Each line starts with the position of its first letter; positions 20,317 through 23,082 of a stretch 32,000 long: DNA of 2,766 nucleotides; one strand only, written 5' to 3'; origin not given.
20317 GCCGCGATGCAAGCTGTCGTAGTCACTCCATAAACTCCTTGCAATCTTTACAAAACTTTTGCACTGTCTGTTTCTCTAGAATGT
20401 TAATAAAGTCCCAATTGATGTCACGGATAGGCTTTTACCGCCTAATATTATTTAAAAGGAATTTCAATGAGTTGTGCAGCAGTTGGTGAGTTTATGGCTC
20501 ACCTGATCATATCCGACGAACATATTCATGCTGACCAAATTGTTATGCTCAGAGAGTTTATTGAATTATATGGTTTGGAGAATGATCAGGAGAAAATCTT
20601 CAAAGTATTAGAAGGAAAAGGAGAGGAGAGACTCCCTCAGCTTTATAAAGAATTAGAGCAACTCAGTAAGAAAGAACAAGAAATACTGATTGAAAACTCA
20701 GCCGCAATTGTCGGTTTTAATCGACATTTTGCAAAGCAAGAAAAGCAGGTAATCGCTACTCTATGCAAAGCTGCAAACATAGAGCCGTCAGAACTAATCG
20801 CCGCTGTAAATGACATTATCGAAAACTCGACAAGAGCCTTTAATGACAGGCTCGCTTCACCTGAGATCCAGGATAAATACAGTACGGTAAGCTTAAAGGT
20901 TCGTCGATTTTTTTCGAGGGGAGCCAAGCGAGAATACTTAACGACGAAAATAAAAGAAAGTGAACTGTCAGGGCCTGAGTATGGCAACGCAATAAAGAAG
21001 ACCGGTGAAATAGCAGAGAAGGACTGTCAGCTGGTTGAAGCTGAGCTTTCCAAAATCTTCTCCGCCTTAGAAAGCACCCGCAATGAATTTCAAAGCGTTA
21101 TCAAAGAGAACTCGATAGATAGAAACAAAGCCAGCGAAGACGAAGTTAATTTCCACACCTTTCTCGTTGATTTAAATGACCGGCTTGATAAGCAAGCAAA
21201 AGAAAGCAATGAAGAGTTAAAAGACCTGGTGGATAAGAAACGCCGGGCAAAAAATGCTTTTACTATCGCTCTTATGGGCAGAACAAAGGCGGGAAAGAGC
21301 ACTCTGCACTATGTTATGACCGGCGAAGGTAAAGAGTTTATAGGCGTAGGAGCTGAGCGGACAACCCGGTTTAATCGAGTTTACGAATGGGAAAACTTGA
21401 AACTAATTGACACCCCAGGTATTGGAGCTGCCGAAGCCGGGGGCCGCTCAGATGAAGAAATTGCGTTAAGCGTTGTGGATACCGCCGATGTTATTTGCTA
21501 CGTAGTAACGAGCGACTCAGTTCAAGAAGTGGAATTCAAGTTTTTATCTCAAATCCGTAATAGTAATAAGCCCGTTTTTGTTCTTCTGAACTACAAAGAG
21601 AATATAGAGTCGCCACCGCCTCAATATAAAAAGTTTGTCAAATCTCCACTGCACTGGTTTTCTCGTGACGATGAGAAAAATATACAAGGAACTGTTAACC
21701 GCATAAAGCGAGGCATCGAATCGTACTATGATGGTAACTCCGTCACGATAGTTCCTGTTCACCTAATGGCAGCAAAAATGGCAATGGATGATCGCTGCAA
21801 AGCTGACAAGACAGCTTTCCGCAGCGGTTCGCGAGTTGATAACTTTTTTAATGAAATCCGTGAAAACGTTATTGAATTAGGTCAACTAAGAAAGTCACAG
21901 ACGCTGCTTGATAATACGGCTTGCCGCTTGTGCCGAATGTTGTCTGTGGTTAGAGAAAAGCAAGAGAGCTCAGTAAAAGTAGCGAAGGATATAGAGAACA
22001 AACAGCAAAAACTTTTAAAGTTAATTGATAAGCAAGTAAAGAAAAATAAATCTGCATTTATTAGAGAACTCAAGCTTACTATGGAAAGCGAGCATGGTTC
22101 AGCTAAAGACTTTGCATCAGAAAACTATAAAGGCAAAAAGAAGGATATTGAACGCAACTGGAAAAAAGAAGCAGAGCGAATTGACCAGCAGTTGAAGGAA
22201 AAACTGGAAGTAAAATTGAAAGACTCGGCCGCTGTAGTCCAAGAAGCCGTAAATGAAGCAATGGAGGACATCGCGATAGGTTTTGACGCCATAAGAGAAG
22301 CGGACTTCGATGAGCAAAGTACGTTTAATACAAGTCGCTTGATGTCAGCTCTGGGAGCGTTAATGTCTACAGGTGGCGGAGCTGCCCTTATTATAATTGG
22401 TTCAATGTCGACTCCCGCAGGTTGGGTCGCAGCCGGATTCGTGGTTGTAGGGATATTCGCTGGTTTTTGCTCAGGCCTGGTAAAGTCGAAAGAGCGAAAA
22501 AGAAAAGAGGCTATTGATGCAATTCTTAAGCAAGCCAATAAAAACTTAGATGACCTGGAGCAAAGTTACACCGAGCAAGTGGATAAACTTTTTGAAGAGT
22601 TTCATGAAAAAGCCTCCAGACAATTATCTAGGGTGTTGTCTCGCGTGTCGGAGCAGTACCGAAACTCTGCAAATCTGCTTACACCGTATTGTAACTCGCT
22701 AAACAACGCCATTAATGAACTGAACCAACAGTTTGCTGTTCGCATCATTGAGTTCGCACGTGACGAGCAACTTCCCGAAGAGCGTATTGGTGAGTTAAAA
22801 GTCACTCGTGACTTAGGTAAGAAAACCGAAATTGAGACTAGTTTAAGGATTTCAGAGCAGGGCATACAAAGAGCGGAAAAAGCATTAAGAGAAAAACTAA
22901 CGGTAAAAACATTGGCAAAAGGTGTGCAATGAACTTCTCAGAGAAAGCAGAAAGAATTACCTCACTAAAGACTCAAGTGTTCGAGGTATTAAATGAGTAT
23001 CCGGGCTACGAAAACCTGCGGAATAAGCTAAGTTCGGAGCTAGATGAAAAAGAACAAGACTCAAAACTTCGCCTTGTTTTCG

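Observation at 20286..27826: Integrated hypothesis: a four-gene, sigma-54-gated multi-GTPase membrane module may be an undescribed stress or anti-phage system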

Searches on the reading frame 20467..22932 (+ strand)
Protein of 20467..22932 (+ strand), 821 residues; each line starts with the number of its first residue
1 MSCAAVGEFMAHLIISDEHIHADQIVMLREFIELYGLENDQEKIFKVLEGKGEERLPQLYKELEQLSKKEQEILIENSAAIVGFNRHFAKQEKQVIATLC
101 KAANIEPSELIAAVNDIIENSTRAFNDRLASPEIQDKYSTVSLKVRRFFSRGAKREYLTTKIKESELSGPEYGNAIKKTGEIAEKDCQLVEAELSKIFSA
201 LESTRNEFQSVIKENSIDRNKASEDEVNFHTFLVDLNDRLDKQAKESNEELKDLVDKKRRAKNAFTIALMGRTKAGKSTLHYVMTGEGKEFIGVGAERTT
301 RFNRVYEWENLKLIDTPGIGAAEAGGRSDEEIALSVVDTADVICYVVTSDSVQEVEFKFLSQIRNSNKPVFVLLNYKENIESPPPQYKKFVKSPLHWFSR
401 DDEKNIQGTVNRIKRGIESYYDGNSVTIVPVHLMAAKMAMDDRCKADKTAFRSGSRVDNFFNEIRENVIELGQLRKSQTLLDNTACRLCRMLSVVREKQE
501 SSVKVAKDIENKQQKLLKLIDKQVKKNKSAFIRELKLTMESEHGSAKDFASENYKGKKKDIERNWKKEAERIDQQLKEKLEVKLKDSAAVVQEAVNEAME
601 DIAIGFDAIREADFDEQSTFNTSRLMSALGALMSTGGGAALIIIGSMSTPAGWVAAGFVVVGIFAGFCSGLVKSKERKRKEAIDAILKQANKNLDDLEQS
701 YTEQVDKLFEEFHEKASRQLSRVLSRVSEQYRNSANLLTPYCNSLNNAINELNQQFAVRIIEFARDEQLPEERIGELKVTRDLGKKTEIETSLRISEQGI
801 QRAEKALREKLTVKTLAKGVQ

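Call 4: search_protein_families(library=pfam, proteins=[window:20467-22932:+], max_evalue=0.01)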
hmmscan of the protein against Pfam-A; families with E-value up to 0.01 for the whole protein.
window:20467-22932:+ (821 aa): 5 families
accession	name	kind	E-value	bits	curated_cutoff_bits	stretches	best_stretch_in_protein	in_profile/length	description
PF01926.29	MMR_HSR1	-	5.1e-13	49.6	21.9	1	266-375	1-112/113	50S ribosome-binding GTPase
PF02421.24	FeoB_N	-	1.6e-08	34.7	27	1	266-381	2-119/156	Ferrous iron transport protein B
PF03193.22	RsgA_GTPase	-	0.00016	21.9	30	1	217-322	63-171/174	RsgA GTPase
PF00350.29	Dynamin_N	-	0.00061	20.3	27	1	309-374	101-164/168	Dynamin family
PF03709.21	OKR_DC_1_N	-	0.0058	17.3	29.3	0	335-396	32-91/111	Orn/Lys/Arg decarboxylase, N-terminal domain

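Call 6: search_protein_families(library=ncbifam, proteins=[window:20467-22932:+], max_evalue=0.01)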
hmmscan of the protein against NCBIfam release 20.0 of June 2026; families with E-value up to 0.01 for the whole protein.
window:20467-22932:+ (821 aa): 10 families
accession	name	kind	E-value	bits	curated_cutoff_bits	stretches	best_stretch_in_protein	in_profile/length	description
TIGR03594.1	GTPase_EngA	equivalog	2.6e-12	46.5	306.7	1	266-382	2-123/432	ribosome biogenesis GTPase Der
TIGR00450.1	mnmE_trmE_thdF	equivalog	1.2e-10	41.1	252.6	1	237-424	179-370/446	tRNA uridine-5-carboxymethylaminomethyl(34) synthesis GTPase MnmE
TIGR03918.1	GTP_HydF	equivalog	9.6e-10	37.8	325.55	1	263-419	6-169/392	[FeFe] hydrogenase H-cluster maturation GTPase HydF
NF000908.1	PRK00089.1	equivalog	1.2e-08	34.7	237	1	266-429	5-182/291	GTPase Era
TIGR00436.1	era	equivalog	3e-08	33.4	116.25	1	266-380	2-120/270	GTPase Era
TIGR00231.1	small_GTP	domain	7.9e-08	32.2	42.5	1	265-390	4-135/164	GTP-binding protein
NF007071.0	PRK09518.1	equivalog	1.1e-07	30.8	953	1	213-379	225-391/706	bifunctional cytidylate kinase/GTPase Der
NF003255.0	PRK04213.1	equivalog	8.3e-06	25.3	164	1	258-324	3-67/204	GTP-binding protein EngB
TIGR03596.1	GTPase_YlqF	equivalog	0.00048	19.6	208.2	1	239-363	93-214/276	ribosome biogenesis GTPase YlqF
TIGR03598.1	GTPase_YsxC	equivalog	0.0012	18.5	124.45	1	261-335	15-90/186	ribosome biogenesis GTP-binding protein YihA/YsxC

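Call 7: search_protein_families(library=padloc, proteins=[window:20467-22932:+], max_evalue=0.01)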
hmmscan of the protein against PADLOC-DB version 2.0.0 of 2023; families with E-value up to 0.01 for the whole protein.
window:20467-22932:+ (821 aa): 5 families
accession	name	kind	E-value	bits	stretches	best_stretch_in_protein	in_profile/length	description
PDLC03841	LeoBC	-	5.8e-88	294.5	1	187-786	18-570/601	-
PDLC03839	LeoA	-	5.8e-29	99.6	1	233-750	20-552/559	-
PDLC00648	ZorA3|ZorA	-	5.9e-05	20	1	512-611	206-307/692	MotA/ExbB/TolQ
PDLC03843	LeoC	-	0.00032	18.9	1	215-280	23-84/207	-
PDLC04406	PDC-M09A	-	0.0053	14.2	1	630-730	195-300/330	-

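Call 26: find_homologous_proteins(query=window:20467-22929:+, max_evalue=1e-10)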
Query window:20467-22929:+ (821 aa): 1391 proteins with E <= 1e-10 among 8000 candidates; the best 120 are listed.
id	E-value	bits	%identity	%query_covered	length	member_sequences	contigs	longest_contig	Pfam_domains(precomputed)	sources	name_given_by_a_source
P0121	0.0e+0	1759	99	100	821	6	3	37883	PF01926.30,PF02421.25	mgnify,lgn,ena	mgnify:CR=1 FL=1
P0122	0.0e+0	1584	89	100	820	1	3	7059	PF01926.30,PF02421.25,PF03193.23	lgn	-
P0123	2.6e-293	993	56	100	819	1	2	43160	PF01926.30,PF02421.25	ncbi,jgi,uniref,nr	ncbi:MAG: 50S ribosome-binding GTPase [Marinobacter sp.]|uniref:GTPase n=1 Tax=Marinobacter sp. TaxI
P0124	9.0e-293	991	56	99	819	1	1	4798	PF01926.30,PF02421.25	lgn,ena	-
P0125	2.4e-287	973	55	100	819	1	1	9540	PF01926.30,PF00350.30,PF02421.25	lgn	-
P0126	1.3e-286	971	55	100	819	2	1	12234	PF01926.30,PF00350.30,PF02421.25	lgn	-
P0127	2.7e-285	967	55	100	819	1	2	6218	PF01926.30,PF00350.30,PF02421.25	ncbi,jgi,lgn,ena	-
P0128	7.7e-283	959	55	100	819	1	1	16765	PF01926.30,PF00350.30,PF02421.25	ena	-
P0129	3.0e-280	950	53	100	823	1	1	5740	PF01926.30,PF02421.25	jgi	-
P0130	8.2e-273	925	54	99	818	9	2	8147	PF01926.30,PF00350.30,PF02421.25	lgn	-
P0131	1.6e-272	924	52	99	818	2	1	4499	PF01926.30,PF00350.30,PF02421.25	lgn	-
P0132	8.7e-271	919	52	100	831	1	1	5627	PF01926.30,PF02421.25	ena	-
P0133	9.0e-268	909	53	100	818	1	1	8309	PF01926.30,PF00350.30,PF02421.25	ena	-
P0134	3.2e-267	907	53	100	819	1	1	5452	PF01926.30,PF02421.25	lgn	-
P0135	2.8e-266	904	52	99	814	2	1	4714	PF01926.30,PF00350.30,PF02421.25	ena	-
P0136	1.5e-260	885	52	98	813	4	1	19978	PF01926.30,PF00350.30,PF02421.25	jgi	jgi:GTP-binding protein EngB required for normal cell division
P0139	6.9e-146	506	35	95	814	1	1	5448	PF05099.19,PF01926.30,PF00350.30,PF02421.25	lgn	-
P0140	1.8e-141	491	35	96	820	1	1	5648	PF05099.19,PF01926.30,PF00350.30,PF02421.25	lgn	-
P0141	1.7e-140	488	35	92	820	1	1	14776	PF05099.19,PF01926.30,PF00350.30,PF02421.25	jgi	jgi:GTP-binding protein EngB required for normal cell division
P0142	5.8e-130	453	34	98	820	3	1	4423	PF05099.19,PF01926.30,PF00350.30,PF02421.25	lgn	-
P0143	8.0e-124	433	33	98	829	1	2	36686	PF05099.19,PF01926.30,PF02421.25,PF03193.23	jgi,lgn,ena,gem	-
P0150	2.5e-109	385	33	100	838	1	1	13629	PF05099.19,PF01926.30,PF03193.23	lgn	-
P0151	3.7e-109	384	30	99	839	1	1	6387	PF05099.19,PF01926.30,PF02421.25,PF03193.23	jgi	jgi:predicted GTPase/F0F1-type ATP synthase assembly protein I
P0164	4.8e-102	361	32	92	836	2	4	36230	PF05099.19,PF01926.30,PF02421.25,PF03193.23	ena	-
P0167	3.2e-101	358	30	98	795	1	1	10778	PF05099.19,PF01926.30,PF02421.25,PF03193.23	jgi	-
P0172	6.6e-99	350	30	99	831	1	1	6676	PF05099.19,PF01926.30,PF03193.23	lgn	-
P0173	8.5e-99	350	30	98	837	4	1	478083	PF05099.19,PF01926.30,PF02421.25,PF03193.23,PF04548.23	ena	-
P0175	9.8e-99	350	30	98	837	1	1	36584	PF05099.19,PF01926.30,PF02421.25,PF03193.23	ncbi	ncbi:MAG: hypothetical protein Tsb0014_13530 [Pleurocapsa sp.]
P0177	5.7e-98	347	31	98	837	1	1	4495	PF05099.19,PF01926.30,PF02421.25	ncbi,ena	-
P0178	2.5e-97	345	31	96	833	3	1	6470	PF05099.19,PF01926.30,PF02421.25,PF03193.23,PF04548.23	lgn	-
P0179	2.8e-97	345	31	99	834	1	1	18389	PF05099.19,PF01926.30,PF03193.23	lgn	-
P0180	5.7e-97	344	30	95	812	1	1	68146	PF05099.19,PF01926.30,PF00350.30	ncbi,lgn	ncbi:MAG: 50S ribosome-binding GTPase [Treponemataceae bacterium]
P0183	9.2e-96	340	33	79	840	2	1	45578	PF05099.19,PF01926.30,PF02421.25,PF03193.23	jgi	jgi:uncharacterized tellurite resistance protein B-like protein/GTP-binding protein EngB required fo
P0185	1.2e-95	340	30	99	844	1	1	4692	PF05099.19,PF01926.30,PF02421.25,PF03193.23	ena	-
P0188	3.2e-95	338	29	98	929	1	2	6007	PF05099.19,PF01926.30,PF02421.25,PF03193.23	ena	-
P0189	3.3e-95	338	30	95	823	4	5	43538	PF05099.19,PF01926.30,PF00350.30,PF03193.23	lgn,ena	-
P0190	4.0e-95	338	32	79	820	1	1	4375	PF05099.19,PF01926.30,PF02421.25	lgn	-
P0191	9.1e-95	337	29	98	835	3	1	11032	PF05099.19,PF01926.30,PF00350.30,PF02421.25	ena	-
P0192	9.8e-95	337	29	98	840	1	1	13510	PF05099.19,PF01926.30,PF02421.25,PF03193.23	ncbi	ncbi:MAG: GTPase [Xenococcaceae cyanobacterium]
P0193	1.3e-94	336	35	83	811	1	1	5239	PF05099.19,PF01926.30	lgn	-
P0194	1.7e-94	336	31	96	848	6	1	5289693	PF05099.19,PF01926.30,PF00350.30,PF02421.25,PF03193.23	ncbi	ncbi:GTPase [Thermoleptolyngbya oregonensis]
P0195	2.5e-94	335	29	98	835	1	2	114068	PF05099.19,PF01926.30,PF02421.25,PF03193.23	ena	-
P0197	4.3e-94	335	30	99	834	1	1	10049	PF05099.19,PF01926.30,PF00350.30,PF03193.23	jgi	-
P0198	7.3e-94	334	30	95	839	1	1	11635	PF05099.19,PF01926.30,PF02421.25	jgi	jgi:uncharacterized tellurite resistance protein B-like protein/GTP-binding protein EngB required fo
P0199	1.1e-93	333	30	95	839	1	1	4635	PF05099.19,PF01926.30,PF00350.30,PF02421.25,PF03193.23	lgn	-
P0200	2.6e-93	332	29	98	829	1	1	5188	PF05099.19,PF01926.30,PF00350.30,PF02421.25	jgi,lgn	-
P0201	4.9e-93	331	29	99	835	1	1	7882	PF05099.19,PF01926.30,PF00350.30,PF03193.23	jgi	jgi:ribosome biogenesis GTPase A/uncharacterized tellurite resistance protein B-like protein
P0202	5.8e-93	331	33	80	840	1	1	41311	PF05099.19,PF01926.30,PF00350.30,PF03193.23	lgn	-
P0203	7.7e-93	330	29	98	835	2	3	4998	PF05099.19,PF01926.30,PF03193.23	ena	-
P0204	1.1e-92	330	29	95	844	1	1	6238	PF05099.19,PF01926.30,PF02421.25,PF03193.23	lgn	-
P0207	1.8e-92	329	34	83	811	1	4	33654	PF05099.19,PF01926.30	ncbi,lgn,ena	-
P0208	1.8e-92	329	30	97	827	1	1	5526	PF05099.19,PF01926.30,PF01442.24,PF02421.25,PF03193.23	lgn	-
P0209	2.7e-92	329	34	79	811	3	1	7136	PF05099.19,PF01926.30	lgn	-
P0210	2.9e-92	329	31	97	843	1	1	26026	PF05099.19,PF01926.30,PF00350.30,PF02421.25,PF03193.23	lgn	-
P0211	4.2e-92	328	28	98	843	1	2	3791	PF05099.19,PF01926.30,PF02421.25,PF03193.23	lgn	-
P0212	5.3e-92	328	29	88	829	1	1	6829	PF05099.19,PF01926.30,PF02421.25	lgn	-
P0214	6.5e-92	327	29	99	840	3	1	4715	PF05099.19,PF01926.30,PF02421.25,PF03193.23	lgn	-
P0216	9.0e-92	327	28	98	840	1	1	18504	PF05099.19,PF01926.30,PF02421.25,PF03193.23,PF04548.23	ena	-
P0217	1.0e-91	327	33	77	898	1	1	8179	PF05099.19,PF01926.30,PF00350.30,PF02421.25,PF03193.23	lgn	-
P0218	1.1e-91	327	29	95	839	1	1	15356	PF05099.19,PF01926.30,PF02421.25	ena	-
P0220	2.1e-91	326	32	77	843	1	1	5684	PF05099.19,PF01926.30,PF00350.30,PF02421.25,PF03193.23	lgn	-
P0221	2.1e-91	326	29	95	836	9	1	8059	PF05099.19,PF01926.30,PF02421.25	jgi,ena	-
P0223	2.3e-91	326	30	95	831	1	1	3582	PF05099.19,PF01926.30,PF00350.30,PF02421.25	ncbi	ncbi:MAG: GTPase [Elainellaceae cyanobacterium]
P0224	2.5e-91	325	31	96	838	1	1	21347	PF05099.19,PF01926.30,PF02421.25,PF03193.23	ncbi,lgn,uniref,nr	ncbi:GTP-binding protein HSR1-related protein [Hyella patelloides LEGE 07179]|uniref:GTP-binding pro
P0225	2.7e-91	325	33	77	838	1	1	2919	PF05099.19,PF01926.30,PF00350.30,PF03193.23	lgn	-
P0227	3.3e-91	325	30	95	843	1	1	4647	PF05099.19,PF01926.30,PF00350.30,PF02421.25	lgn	-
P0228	4.4e-91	325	32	77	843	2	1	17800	PF05099.19,PF01926.30,PF00350.30,PF02421.25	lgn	-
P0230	7.3e-91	324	29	98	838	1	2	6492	PF05099.19,PF01926.30,PF02421.25,PF03193.23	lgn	-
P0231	9.4e-91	323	28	98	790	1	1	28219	PF05099.19,PF01926.30,PF02421.25,PF03193.23,PF04548.23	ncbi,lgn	-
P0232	9.5e-91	323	29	98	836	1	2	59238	PF05099.19,PF01926.30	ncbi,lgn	-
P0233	9.7e-91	323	29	98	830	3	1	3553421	PF05099.19,PF01926.30,PF02421.25,PF03193.23,PF04548.23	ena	-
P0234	1.1e-90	323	29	95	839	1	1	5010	PF05099.19,PF01926.30,PF00350.30,PF02421.25,PF03193.23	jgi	jgi:uncharacterized tellurite resistance protein B-like protein/GTP-binding protein EngB required fo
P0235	1.1e-90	323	29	96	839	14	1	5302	PF05099.19,PF01926.30,PF00350.30,PF02421.25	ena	-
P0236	1.3e-90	323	28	99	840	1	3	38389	PF05099.19,PF01926.30,PF02421.25,PF03193.23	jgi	jgi:uncharacterized tellurite resistance protein B-like protein/GTP-binding protein EngB required fo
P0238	2.1e-90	322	30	95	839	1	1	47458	PF05099.19,PF01926.30,PF02421.25,PF03193.23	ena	-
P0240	2.8e-90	322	30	96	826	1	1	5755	PF05099.19,PF01926.30,PF00350.30,PF03193.23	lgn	-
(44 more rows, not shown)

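Call 27: find_encoding_contigs(protein=P0123, flank=8000, max_places=2)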
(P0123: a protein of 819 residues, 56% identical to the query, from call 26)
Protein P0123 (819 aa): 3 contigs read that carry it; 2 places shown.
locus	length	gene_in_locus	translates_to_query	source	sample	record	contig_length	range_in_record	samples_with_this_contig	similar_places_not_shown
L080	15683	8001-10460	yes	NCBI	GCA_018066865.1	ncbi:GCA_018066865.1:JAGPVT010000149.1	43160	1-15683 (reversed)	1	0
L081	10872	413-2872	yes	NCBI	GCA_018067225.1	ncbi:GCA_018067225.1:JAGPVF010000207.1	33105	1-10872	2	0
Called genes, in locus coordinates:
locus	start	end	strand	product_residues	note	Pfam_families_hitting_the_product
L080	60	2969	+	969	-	PF00176:SNF2-rel_dom, PF00270:DEAD, PF04851:ResIII, PF00271:Helicase_C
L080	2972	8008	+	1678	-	PF07669:Eco57I (faint)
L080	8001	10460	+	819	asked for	PF01926:MMR_HSR1, PF02421:FeoB_N (weak)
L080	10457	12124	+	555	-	PF00350:Dynamin_N (faint), PF01926:MMR_HSR1, PF18709:DLP_helical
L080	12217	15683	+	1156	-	PF13195:DUF4011, PF13086:AAA_11, PF13245:AAA_19 (faint), PF13604:AAA_30 (faint), PF13086:AAA_11, PF13087:AAA_12 (weak)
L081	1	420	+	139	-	?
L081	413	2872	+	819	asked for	PF01926:MMR_HSR1, PF02421:FeoB_N (weak)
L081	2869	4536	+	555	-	PF00350:Dynamin_N (faint), PF01926:MMR_HSR1, PF18709:DLP_helical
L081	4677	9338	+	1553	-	PF13195:DUF4011, PF13086:AAA_11, PF13245:AAA_19 (faint), PF13604:AAA_30 (faint), PF13086:AAA_11, PF13087:AAA_12, PF18741:MTES_1575, PF11784:DUF3320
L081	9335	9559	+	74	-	-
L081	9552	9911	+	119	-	-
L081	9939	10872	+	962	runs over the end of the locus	PF13643:DUF4145, PF05970:PIF1, PF13604:AAA_30, PF13245:AAA_19, PF13538:UvrD_C_2, PF22721:TBP-TOTE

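Call 28: find_encoding_contigs(protein=P0136, flank=8000, max_places=2)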
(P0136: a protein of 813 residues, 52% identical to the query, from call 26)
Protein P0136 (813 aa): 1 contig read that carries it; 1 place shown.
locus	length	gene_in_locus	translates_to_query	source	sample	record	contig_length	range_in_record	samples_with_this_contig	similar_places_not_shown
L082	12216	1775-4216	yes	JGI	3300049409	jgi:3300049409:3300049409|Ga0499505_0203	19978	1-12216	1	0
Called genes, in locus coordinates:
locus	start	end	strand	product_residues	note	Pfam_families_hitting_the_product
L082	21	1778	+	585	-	-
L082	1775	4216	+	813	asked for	PF00350:Dynamin_N (faint), PF01926:MMR_HSR1, PF02421:FeoB_N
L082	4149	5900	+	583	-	PF00350:Dynamin_N (faint), PF01926:MMR_HSR1, PF18709:DLP_helical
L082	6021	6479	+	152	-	-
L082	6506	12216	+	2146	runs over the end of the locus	PF00270:DEAD, PF04851:ResIII (weak), PF00271:Helicase_C, PF09369:MZB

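Call 29: find_encoding_contigs(protein=P0128, flank=8000, max_places=2)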
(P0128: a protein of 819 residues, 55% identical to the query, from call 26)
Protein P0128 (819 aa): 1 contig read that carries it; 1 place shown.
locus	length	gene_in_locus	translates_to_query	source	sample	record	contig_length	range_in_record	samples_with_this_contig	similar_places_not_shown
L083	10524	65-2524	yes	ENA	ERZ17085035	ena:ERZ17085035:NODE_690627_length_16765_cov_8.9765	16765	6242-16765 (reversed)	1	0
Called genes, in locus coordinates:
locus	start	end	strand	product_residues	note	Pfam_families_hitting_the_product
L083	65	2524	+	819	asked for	PF00350:Dynamin_N (faint), PF01926:MMR_HSR1, PF02421:FeoB_N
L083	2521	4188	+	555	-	PF00350:Dynamin_N (faint), PF01926:MMR_HSR1, PF18709:DLP_helical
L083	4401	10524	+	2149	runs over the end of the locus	PF00270:DEAD, PF04851:ResIII (weak), PF00271:Helicase_C, PF09369:MZB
